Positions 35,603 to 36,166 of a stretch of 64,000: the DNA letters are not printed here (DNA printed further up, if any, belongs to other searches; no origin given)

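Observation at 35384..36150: Valyl-tRNA synthetase fused to a histone-H1-like AKKA-repeat tail encoded by tandem DNA repeats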

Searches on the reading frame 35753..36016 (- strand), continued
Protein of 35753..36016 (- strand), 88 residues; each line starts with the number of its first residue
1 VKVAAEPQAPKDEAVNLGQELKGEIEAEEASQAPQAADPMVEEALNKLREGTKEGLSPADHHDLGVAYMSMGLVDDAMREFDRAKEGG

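Call 58: find_encoding_contigs(protein=P0148, flank=4000, max_places=3)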
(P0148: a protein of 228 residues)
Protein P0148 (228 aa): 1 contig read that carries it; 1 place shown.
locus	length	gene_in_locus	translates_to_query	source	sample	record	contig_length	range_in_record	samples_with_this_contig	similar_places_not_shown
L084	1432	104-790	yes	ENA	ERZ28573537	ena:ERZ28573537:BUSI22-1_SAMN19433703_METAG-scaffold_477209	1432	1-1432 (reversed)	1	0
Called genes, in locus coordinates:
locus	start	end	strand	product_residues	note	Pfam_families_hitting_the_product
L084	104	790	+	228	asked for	-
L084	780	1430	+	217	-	?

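Call 61: find_encoding_contigs(protein=P0160, flank=4000, max_places=3)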
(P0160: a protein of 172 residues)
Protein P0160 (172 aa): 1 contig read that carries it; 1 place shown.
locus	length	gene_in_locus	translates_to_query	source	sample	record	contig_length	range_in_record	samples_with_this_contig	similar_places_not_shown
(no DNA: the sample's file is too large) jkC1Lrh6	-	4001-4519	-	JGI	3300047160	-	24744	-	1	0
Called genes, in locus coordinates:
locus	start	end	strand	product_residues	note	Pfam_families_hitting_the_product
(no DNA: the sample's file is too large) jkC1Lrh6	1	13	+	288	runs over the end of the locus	PF01584:CheW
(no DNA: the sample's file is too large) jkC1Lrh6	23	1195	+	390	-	-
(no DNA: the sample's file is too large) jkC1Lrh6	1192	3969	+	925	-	PF00133:tRNA-synt_1, PF09334:tRNA-synt_1g, PF13603:tRNA-synt_1_2 (weak), PF08264:Anticodon_1, PF10458:Val_tRNA-synt_C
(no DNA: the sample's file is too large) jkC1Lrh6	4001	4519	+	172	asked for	-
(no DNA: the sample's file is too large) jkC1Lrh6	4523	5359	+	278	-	PF02749:QRPTase_N, PF01729:QRPTase_C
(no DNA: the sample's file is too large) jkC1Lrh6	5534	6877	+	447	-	PF07494:Reg_prop (faint)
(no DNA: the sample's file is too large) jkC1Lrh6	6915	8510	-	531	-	PF00083:Sugar_tr, PF06609:TRI12, PF07690:MFS_1, PF12832:MFS_1_like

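Call 62: find_encoding_contigs(protein=P0163, flank=4000, max_places=3)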
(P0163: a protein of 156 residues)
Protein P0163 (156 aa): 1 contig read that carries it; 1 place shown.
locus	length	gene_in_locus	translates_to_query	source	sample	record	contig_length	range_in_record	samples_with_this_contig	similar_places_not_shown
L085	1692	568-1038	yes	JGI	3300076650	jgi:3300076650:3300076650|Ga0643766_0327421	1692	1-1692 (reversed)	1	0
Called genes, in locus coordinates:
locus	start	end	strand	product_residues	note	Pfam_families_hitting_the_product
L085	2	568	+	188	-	?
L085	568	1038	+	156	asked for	-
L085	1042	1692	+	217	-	?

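Call 63: find_encoding_contigs(protein=P0154, flank=4000, max_places=3)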
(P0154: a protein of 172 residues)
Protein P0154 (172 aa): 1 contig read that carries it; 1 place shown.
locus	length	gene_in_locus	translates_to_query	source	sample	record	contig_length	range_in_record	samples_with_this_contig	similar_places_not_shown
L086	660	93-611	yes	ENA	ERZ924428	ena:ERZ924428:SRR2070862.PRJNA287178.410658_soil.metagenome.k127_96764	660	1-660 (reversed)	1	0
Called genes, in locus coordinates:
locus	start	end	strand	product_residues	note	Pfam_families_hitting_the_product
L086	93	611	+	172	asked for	-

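Call 76: find_homologous_proteins(query=P0160, max_evalue=0.00001)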
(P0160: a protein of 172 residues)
Query P0160 (172 aa): 7 proteins with E <= 0.00001 among 8000 candidates.
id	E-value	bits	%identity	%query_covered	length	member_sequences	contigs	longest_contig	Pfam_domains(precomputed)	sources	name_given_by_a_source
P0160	1.1e-88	313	100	100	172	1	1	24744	-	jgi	jgi:valyl-tRNA synthetase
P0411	1.0e-24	106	63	48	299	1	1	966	PF10458.15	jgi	jgi:valyl-tRNA synthetase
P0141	6.5e-21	93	59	40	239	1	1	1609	-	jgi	jgi:valyl-tRNA synthetase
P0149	4.0e-20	91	53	47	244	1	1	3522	-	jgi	jgi:valyl-tRNA synthetase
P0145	2.5e-17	82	60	33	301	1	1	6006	PF10458.15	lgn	-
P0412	7.6e-11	61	43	40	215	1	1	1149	-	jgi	jgi:valyl-tRNA synthetase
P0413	2.0e-10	59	64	32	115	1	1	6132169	-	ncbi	-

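Call 77: find_encoding_contigs(protein=P0413, flank=5000, max_places=2)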
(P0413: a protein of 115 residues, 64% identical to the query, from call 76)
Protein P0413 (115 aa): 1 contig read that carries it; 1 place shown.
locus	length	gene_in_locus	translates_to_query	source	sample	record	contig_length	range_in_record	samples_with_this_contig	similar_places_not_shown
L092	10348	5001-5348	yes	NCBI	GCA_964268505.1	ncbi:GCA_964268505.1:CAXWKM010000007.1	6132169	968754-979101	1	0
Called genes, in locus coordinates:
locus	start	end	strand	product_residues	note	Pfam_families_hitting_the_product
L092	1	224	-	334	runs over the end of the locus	PF00990:GGDEF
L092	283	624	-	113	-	PF00072:Response_reg (weak)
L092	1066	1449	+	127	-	-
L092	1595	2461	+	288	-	PF00072:Response_reg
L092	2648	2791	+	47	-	-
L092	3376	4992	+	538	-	PF00133:tRNA-synt_1, PF13603:tRNA-synt_1_2 (faint), PF08264:Anticodon_1 (weak)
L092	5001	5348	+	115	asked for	-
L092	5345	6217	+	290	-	PF02749:QRPTase_N, PF01729:QRPTase_C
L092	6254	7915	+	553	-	PF07228:SpoIIE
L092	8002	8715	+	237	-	-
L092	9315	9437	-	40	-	-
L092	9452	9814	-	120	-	PF13466:STAS_2 (weak)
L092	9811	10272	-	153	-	-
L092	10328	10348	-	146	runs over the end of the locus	PF09912:DUF2141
